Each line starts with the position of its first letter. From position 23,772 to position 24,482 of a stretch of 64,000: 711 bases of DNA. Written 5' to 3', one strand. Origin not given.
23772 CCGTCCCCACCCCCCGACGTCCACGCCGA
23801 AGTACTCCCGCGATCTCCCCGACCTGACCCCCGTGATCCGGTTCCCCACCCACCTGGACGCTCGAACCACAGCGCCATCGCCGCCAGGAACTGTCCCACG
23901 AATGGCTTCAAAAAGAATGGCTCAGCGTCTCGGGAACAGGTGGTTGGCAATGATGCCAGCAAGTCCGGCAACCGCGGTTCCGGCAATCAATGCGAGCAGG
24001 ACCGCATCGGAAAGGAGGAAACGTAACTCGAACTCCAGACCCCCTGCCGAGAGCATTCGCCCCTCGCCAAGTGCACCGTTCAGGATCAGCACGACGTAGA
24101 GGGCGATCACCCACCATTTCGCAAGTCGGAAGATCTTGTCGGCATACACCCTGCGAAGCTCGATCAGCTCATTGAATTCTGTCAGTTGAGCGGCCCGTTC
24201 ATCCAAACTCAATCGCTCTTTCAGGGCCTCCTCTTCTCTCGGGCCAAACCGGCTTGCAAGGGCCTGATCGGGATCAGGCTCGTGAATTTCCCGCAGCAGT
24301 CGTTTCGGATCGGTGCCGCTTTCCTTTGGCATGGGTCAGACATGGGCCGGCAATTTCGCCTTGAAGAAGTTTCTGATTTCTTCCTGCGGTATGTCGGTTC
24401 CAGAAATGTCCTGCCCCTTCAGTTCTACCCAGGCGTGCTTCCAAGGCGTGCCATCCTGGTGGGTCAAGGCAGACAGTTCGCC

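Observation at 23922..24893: Candidate PanA (DUF4065/Panacea) antitoxin with an uncharacterised two-TM small-protein partner: a possible new toxin-antitoxin pair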

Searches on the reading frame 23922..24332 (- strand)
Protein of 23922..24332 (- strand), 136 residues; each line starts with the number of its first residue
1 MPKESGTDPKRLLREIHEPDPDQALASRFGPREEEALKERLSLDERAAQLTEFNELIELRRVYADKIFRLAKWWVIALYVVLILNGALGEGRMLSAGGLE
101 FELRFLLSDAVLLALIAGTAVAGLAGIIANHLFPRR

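Call 3: search_protein_families(library=pfam, proteins=[window:23922-24332:-], max_evalue=1)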
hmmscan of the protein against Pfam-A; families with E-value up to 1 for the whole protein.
window:23922-24332:- (136 aa): 0 families

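Call 6: search_protein_families(library=padloc, proteins=[window:23922-24332:-], max_evalue=1)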
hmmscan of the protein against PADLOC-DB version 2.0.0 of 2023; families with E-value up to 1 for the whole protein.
window:23922-24332:- (136 aa): 0 families
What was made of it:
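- PADLOC has no model matching either protein (call 6).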

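Call 7: search_protein_families(library=ncbifam, proteins=[window:23922-24332:-], max_evalue=1)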
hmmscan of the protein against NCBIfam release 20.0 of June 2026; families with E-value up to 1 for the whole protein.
window:23922-24332:- (136 aa): 0 families

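Call 8: search_protein_families(library=phrogs, proteins=[window:23922-24332:-], max_evalue=1)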
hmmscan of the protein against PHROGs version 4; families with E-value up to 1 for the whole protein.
window:23922-24332:- (136 aa): 3 families
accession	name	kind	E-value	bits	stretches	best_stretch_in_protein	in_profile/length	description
phrog_35730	-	unknown function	0.075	13.8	1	68-130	54-114/170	-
phrog_4374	-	other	0.5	11.1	1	49-80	122-154/167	carboxypeptidase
phrog_33656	-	unknown function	0.56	11.4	0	55-125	49-108/126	-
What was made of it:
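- Tried and rejected: Curated HMM libraries (Pfam, NCBIfam, PADLOC, PHROGs) on the 136-aa protein gave nothing significant (calls 3, 6, 7, 8).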

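Call 9: find_homologous_proteins(query=window:23922-24332:-, max_evalue=0.01)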
Query window:23922-24332:- (136 aa): 1 proteins with E <= 0.01 among 269 candidates.
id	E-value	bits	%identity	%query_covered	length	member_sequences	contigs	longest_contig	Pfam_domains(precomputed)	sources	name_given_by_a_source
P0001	1.0e-80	286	100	100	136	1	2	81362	-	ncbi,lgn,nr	ncbi:MAG: hypothetical protein KF833_16100 [Verrucomicrobiae bacterium]|nr:hypothetical protein [Ver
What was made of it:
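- Tried and rejected: The word-indexed homology search with the single protein found only itself (call 9).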

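Call 16: search_protein_representatives(protein=window:23922-24332:-)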
Query: 136 residues. Proteins with E-value up to 0.001 (for the whole library): 174; up to 1e-10: 10; up to 1e-30: 1. The best 150 are listed.
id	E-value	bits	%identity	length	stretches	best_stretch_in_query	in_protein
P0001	3.2e-81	286.0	100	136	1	1-136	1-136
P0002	9.8e-16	74.2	36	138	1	11-136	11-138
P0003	7.3e-15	71.3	37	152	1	32-136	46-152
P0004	4.8e-13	65.4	35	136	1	26-136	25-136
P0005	5.7e-13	65.2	38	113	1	32-136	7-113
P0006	2.5e-12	63.2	34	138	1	13-136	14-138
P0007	5.2e-12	62.1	36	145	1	10-135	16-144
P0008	6.8e-12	61.7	44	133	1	43-136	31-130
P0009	7.8e-12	61.5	32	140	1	12-136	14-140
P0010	6.9e-11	58.5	43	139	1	58-136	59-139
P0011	1.1e-10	57.9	36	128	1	25-136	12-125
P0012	1.4e-10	57.5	43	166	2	33-136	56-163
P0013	1.4e-10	57.5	44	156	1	21-136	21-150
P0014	3.2e-10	56.3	39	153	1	46-136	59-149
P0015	3.3e-10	56.3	32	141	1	7-136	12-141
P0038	3.2e-07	46.6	55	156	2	102-136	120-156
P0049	1.3e-06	44.6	46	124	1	44-135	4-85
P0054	2.5e-06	43.8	31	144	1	2-136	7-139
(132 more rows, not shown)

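Call 23: find_homologous_proteins(query=A1, max_evalue=0.001)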
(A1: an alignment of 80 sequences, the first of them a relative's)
Query A1 (80 sequences) (136 aa, profile of the alignment): 10 proteins with E <= 0.001 among 8000 candidates.
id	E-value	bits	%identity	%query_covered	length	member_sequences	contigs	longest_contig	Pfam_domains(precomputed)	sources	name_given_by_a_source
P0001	8.8e-29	118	100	100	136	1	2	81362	-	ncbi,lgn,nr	ncbi:MAG: hypothetical protein KF833_16100 [Verrucomicrobiae bacterium]|nr:hypothetical protein [Ver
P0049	2.5e-28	116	39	68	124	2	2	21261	-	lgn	-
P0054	4.0e-28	116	30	99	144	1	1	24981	-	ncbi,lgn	ncbi:MAG: hypothetical protein AAF333_18700 [Planctomycetota bacterium]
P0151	1.6e-27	114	36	76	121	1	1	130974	-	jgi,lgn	-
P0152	9.7e-27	111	33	58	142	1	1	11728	-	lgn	-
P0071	4.9e-26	109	30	92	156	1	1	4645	-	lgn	-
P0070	8.2e-26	108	34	65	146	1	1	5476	-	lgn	-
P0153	2.2e-24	104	31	58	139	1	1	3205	-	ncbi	-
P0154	3.4e-20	90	33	65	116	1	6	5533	-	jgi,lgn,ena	-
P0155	1.9e-11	62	-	-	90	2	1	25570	-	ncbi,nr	ncbi:MAG: hypothetical protein IT168_23900 [Bryobacterales bacterium]|nr:hypothetical protein [Bryob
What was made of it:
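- Tried and rejected: With the 80-sequence profile it was swamped by TM words and returned 10 hits (call 23).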

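Call 25: find_encoding_contigs(protein=P0054, flank=3000, max_places=3)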
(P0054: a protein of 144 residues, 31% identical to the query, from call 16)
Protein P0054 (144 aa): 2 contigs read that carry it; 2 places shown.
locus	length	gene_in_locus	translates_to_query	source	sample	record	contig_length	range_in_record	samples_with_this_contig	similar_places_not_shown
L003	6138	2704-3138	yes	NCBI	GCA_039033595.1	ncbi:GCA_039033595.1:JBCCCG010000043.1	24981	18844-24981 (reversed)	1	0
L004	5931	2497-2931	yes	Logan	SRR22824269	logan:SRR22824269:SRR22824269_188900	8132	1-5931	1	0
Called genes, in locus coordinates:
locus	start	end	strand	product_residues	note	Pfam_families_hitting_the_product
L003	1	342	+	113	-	PF00330:Aconitase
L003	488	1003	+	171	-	-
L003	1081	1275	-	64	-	-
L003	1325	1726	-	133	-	-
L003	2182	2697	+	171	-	PF13274:SocA_Panacea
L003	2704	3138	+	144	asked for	-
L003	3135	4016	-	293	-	PF03400:DDE_Tnp_IS1 (faint)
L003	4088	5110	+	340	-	PF10546:P63C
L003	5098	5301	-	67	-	-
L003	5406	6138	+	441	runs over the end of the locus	-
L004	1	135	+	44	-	?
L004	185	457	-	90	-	-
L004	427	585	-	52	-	-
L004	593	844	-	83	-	-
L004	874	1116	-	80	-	-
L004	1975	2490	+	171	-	PF13274:SocA_Panacea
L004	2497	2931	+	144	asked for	-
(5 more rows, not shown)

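Call 26: find_encoding_contigs(protein=P0151, flank=3000, max_places=3)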
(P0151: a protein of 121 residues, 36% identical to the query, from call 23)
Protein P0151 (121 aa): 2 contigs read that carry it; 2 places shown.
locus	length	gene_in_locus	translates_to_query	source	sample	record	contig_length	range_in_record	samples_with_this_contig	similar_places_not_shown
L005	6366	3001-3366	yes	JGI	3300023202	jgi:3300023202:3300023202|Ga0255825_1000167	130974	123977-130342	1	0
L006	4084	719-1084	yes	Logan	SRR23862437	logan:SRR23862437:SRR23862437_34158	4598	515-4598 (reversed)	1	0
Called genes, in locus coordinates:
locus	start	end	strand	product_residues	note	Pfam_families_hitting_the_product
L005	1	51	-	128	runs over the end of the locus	-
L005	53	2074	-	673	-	PF00456:Transketolase_N, PF02779:Transket_pyr, PF22613:Transketolase_C_1, PF02780:Transketolase_C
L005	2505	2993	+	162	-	PF13274:SocA_Panacea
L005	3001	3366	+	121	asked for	-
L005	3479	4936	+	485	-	PF00749:tRNA-synt_1c, PF19269:Anticodon_2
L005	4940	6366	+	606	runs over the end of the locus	-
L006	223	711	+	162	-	PF13274:SocA_Panacea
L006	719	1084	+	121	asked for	-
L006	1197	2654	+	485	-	PF00749:tRNA-synt_1c, PF19269:Anticodon_2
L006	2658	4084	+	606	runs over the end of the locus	-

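Call 27: find_encoding_contigs(protein=P0049, flank=3000, max_places=3)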
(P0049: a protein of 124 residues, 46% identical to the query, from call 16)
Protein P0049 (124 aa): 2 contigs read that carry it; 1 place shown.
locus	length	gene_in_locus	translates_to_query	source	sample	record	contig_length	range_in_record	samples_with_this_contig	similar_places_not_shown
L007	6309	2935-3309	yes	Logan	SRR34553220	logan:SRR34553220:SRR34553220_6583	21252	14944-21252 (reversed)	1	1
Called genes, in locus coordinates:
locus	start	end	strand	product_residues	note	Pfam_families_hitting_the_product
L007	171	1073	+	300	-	-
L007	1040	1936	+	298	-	-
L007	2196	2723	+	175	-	PF13274:SocA_Panacea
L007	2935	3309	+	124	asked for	-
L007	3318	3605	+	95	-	-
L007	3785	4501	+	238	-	-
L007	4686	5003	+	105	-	-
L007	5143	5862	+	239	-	PF07603:Lcl_C, PF07589:PEP_exosort_dom (weak)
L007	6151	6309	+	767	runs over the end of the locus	PF07693:KAP_NTPase, PF13191:AAA_16 (weak), PF13401:AAA_22 (weak)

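Call 28: find_encoding_contigs(protein=P0002, flank=3000, max_places=3)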
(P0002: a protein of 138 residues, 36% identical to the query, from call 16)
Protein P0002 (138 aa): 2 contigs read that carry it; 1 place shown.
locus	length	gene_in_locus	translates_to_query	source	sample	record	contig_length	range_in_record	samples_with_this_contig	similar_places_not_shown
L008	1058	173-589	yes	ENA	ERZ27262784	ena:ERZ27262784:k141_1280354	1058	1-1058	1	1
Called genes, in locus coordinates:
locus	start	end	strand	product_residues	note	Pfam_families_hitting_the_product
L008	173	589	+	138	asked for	-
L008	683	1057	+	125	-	?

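Call 31: find_related_loci(query=A2, collection=metagenome_contigs, flank=2500)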
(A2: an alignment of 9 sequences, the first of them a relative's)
Query A2 (156 aa) in metagenome_contigs; peptide patterns used: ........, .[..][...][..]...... (x = any residue, [..] = any of these).
149 stretches matched a pattern; 68 encode a relative of the query (tblastn E <= 1e-3); 68 distinct loci.
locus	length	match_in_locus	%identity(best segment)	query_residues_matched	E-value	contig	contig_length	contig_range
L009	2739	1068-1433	47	30-156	2e-29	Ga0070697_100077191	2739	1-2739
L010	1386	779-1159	50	23-156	1e-28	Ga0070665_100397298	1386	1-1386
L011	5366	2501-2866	39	28-156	5e-25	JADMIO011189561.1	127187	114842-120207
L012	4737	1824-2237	37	1-156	1e-23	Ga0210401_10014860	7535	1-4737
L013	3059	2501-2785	43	30-156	3e-23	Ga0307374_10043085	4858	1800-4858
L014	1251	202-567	41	7-156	4e-23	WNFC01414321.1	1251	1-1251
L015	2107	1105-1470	39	7-155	1e-22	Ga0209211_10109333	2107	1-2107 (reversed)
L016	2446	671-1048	37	7-156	8e-22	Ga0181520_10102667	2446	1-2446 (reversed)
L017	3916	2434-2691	48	51-156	2e-21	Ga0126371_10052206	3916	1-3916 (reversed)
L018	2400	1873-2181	46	50-156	3e-21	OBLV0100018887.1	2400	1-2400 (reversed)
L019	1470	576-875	42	30-156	2e-21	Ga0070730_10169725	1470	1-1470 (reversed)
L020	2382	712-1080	37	7-156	3e-21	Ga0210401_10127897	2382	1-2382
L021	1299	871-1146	38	36-155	3e-21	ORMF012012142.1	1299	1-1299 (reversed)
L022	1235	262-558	36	32-156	7e-21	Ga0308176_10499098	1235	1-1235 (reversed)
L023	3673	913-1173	44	51-156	3e-20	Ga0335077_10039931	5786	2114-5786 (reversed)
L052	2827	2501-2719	38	60-154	8e-13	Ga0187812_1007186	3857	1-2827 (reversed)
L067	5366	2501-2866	28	5-155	5e-7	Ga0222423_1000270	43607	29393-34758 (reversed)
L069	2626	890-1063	38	104-155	4e-6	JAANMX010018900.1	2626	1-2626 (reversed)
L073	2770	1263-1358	50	124-155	5e-5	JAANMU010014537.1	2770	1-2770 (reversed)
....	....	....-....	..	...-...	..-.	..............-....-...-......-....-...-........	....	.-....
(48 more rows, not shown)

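Call 34: search_dna_similar(query=window:23922-24332:-, collection=plasmids, mode=protein, max_evalue=0.01, max_rows=20)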
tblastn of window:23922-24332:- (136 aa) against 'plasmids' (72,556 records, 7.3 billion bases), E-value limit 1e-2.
No match.

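Call 35: search_dna_similar(query=window:23922-24332:-, collection=phages, mode=protein, max_evalue=0.01, max_rows=20)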
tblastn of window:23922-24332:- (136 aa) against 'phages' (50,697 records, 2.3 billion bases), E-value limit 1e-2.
No match.

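Call 41: find_homologous_proteins(query=A2, max_evalue=0.001)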
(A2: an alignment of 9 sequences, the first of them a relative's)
Query A2 (9 sequences) (156 aa, profile of the alignment): 566 proteins with E <= 0.001 among 8000 candidates; the best 120 are listed.
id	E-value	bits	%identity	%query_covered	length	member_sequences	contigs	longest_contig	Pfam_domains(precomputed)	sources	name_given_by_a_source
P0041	3.9e-43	165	45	81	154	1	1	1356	-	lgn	-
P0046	9.9e-43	163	52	62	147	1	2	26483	-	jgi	jgi:hypothetical protein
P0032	1.2e-42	163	49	66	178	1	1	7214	-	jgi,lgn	jgi:hypothetical protein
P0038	1.5e-41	160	100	100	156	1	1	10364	-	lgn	-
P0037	1.7e-41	159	42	81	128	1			-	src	-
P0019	5.2e-41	158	36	83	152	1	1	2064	-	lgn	-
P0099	6.8e-40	154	36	93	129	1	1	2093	-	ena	-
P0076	3.6e-39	152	44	63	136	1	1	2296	-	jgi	jgi:hypothetical protein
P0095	2.1e-37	146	40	63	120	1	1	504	-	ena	-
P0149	6.5e-36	141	43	81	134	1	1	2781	-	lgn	-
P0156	7.8e-36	141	48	74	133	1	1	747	-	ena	-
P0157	5.8e-35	138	54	99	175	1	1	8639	-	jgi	-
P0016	6.4e-35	138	53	74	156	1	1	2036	-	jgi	jgi:hypothetical protein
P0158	6.8e-35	138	47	81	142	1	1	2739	-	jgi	-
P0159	1.9e-34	136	40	92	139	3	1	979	-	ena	-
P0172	7.6e-32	128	41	81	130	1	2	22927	-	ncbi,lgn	-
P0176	9.5e-32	128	45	68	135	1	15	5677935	-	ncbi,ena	-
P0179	1.1e-31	127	41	76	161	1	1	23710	-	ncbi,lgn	-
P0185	2.2e-31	127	39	81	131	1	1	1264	-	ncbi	-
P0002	2.3e-31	127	37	95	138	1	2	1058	-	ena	-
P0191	5.0e-31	125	42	81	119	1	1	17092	-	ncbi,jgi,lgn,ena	-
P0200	1.9e-30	123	40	67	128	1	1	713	-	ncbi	-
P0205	2.6e-30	123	39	93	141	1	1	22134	-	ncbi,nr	ncbi:hypothetical protein C8255_08835 [filamentous cyanobacterium CCP3]|nr:hypothetical protein C825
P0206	2.7e-30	123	46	69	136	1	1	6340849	-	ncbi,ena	-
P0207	2.7e-30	123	38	81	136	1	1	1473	-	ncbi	-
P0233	4.8e-29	119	41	96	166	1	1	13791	-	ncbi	-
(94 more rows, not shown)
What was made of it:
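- There are 174 representatives at E<=1e-3 (call 16) and 566 clusters with a tighter profile (call 41).
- Tried and rejected: The exhaustive search and a tighter profile solved this (calls 16, 41).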

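Call 42: list_cluster_members(proteins=[P0176, P0206, P0172, P0179, P0185, P0191, P0200, P0205, P0207, P0233])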
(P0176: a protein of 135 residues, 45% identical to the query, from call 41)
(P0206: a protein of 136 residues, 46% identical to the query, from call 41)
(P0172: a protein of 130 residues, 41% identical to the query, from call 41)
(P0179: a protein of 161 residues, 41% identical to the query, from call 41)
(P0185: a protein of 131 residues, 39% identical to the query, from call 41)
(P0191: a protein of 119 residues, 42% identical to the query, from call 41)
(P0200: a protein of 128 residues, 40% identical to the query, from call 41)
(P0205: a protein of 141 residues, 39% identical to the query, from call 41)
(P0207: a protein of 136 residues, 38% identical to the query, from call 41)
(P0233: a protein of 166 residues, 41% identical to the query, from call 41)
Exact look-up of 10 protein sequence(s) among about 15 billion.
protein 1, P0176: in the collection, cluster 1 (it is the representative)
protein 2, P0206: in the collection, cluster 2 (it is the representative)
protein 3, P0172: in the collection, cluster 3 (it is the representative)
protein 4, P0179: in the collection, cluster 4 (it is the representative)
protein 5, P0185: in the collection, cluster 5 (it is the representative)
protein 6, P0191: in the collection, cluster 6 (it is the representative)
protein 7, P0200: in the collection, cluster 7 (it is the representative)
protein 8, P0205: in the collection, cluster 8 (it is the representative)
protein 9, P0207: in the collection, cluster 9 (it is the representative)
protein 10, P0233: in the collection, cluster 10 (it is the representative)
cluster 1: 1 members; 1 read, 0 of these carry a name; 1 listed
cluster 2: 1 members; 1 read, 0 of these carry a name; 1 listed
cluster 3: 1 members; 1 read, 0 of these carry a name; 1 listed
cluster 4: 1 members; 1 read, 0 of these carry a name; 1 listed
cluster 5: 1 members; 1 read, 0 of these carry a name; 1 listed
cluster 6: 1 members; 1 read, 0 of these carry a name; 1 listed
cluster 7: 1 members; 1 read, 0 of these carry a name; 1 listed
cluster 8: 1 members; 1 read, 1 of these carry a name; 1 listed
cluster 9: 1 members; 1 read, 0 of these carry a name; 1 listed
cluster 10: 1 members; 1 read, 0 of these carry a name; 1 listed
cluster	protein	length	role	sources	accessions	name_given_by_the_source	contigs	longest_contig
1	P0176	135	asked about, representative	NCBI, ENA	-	-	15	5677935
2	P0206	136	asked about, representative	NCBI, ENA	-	-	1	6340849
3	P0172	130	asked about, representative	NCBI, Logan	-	-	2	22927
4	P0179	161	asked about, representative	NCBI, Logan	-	-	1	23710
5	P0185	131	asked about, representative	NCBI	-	-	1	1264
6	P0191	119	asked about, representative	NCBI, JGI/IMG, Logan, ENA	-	-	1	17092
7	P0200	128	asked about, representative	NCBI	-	-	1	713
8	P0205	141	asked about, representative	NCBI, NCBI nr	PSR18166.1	hypothetical protein C8255_08835 [filamentous cyanobacterium CCP3]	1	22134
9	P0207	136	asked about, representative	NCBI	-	-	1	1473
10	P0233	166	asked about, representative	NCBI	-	-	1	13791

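Call 43: find_encoding_contigs(protein=P0176, flank=2500, max_places=6)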
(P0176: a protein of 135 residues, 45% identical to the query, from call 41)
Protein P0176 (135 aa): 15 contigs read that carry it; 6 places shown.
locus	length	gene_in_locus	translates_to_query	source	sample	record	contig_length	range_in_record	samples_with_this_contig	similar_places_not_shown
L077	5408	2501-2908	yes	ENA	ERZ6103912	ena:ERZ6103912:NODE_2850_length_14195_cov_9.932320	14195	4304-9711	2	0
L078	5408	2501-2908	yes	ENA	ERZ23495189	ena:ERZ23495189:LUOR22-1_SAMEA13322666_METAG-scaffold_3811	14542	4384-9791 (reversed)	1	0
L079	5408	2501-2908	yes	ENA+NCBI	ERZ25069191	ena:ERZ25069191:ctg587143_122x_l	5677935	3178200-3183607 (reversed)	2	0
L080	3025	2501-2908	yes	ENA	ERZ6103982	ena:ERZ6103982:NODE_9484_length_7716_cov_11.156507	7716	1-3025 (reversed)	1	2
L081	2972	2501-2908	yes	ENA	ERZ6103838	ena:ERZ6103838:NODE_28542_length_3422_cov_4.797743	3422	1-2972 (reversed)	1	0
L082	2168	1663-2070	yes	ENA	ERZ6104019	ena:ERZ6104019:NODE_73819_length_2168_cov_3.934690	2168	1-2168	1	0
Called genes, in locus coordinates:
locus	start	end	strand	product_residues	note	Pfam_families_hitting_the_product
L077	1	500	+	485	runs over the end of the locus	PF27312:BilD_N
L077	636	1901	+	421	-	PF01381:HTH_3, PF12844:HTH_19, PF13560:HTH_31, PF06114:Peptidase_M78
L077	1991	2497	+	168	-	PF13274:SocA_Panacea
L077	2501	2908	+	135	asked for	-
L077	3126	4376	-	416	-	PF00144:Beta-lactamase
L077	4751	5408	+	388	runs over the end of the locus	PF01053:Cys_Met_Meta_PP, PF00155:Aminotran_1_2 (weak)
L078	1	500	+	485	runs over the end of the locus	PF27312:BilD_N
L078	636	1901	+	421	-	PF01381:HTH_3, PF12844:HTH_19, PF13560:HTH_31, PF06114:Peptidase_M78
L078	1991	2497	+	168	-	PF13274:SocA_Panacea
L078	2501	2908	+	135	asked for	-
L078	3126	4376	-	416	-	PF00144:Beta-lactamase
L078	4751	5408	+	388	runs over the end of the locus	PF01053:Cys_Met_Meta_PP, PF00155:Aminotran_1_2 (faint), PF06838:Met_gamma_lyase (faint)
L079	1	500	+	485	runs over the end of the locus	PF27312:BilD_N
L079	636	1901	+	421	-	PF01381:HTH_3, PF12844:HTH_19, PF13560:HTH_31, PF06114:Peptidase_M78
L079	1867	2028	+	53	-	-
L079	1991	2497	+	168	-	PF13274:SocA_Panacea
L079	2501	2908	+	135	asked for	-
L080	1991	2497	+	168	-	PF13274:SocA_Panacea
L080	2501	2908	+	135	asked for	-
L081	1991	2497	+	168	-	PF13274:SocA_Panacea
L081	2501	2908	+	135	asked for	-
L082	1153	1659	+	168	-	PF13274:SocA_Panacea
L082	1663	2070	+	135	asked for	-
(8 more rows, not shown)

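Call 44: find_encoding_contigs(protein=P0206, flank=2500, max_places=3)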
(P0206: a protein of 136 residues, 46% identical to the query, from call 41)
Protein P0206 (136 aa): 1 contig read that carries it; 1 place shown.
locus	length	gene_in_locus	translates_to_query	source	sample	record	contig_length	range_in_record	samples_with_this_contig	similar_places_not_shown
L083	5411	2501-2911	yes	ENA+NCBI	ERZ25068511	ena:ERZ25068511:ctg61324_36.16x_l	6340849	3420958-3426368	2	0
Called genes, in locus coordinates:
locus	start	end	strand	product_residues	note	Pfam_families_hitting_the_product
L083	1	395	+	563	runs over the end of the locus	PF12161:HsdM_N, PF02384:N6_Mtase, PF07669:Eco57I (weak)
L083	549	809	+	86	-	PF03683:UPF0175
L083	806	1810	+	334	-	PF02016:Peptidase_S66, PF17676:Peptidase_S66C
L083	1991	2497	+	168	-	PF13274:SocA_Panacea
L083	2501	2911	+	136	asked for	-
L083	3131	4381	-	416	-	PF00144:Beta-lactamase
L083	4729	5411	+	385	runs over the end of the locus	PF01053:Cys_Met_Meta_PP, PF06838:Met_gamma_lyase (faint)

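Call 48: search_dna_similar(query=P0038, collection=plasmids, mode=protein, max_evalue=0.01, max_rows=20)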
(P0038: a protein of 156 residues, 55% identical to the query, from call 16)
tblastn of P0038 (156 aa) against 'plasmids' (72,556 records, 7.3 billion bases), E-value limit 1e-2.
No match.
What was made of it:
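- Tried and rejected: tblastn of the window protein and of P0038 against plasmids and phages gave no match (calls 34, 35, 48).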

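Call 50: search_dna_similar(query=L067:2426-2893:+, collection=phages, mode=protein, max_evalue=0.001, max_rows=25)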
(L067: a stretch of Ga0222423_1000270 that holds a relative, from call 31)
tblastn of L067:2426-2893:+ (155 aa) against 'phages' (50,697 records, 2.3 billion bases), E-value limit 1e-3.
Records with a match: 17; places in all: 17; records where one place covers at least 80% of the query: 0.
Best place of each record, by identity: <60% 17.
By first word of the organism name: Gordonia 17.
By host as written in the record: Gordonia terrae 3612 17.
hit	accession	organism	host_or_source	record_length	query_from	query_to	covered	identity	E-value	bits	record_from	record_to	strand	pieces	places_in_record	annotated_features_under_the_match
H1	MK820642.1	Gordonia phage Polly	Gordonia terrae 3612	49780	65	148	54%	32.1%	1e-3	44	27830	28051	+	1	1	30: membrane protein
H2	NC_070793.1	Gordonia phage Polly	Gordonia terrae 3612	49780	65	148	54%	32.1%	1e-3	44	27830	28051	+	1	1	30: membrane protein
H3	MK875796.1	Gordonia phage Tayonia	Gordonia terrae 3612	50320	65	148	54%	32.1%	1e-3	44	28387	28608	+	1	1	33: membrane protein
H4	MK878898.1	Gordonia phage Zameen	Gordonia terrae 3612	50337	65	148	54%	32.1%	1e-3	44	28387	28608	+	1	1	33: membrane protein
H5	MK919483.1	Gordonia phage Suscepit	Gordonia terrae 3612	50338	65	148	54%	32.1%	1e-3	44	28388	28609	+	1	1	33: membrane protein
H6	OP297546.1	Gordonia phage Eudoria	Gordonia terrae 3612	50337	65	148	54%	32.1%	1e-3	44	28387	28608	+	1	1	33: hypothetical protein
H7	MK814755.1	Gordonia phage Antonio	Gordonia terrae 3612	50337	65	148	54%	32.1%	1e-3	44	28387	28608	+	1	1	33: hypothetical protein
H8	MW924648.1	Gordonia phage Trumpet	Gordonia terrae 3612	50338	65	148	54%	32.1%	1e-3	44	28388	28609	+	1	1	33: membrane protein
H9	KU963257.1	Gordonia phage Kita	Gordonia terrae 3612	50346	65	148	54%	32.1%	1e-3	44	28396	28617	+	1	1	33: hypothetical protein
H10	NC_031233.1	Gordonia phage Kita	Gordonia terrae 3612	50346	65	148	54%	32.1%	1e-3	44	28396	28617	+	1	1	33: hypothetical protein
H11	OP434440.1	Gordonia phage Manasvini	Gordonia terrae 3612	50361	65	148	54%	32.1%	1e-3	44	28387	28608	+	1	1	33: hypothetical protein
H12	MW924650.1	Gordonia phage Neobush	Gordonia terrae 3612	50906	65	148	54%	32.1%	1e-3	44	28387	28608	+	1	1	33: membrane protein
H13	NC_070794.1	Gordonia phage Maridalia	Gordonia terrae 3612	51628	65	148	54%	32.1%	1e-3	44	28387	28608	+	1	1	32: membrane protein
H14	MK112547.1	Gordonia phage Maridalia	Gordonia terrae 3612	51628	65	148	54%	32.1%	1e-3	44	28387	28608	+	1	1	32: membrane protein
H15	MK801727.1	Gordonia phage ThankyouJordi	Gordonia terrae 3612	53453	89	147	38%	41.3%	4e-7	54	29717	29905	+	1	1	34: hypothetical protein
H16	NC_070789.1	Gordonia phage ThankyouJordi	Gordonia terrae 3612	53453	89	147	38%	41.3%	4e-7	54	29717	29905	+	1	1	34: hypothetical protein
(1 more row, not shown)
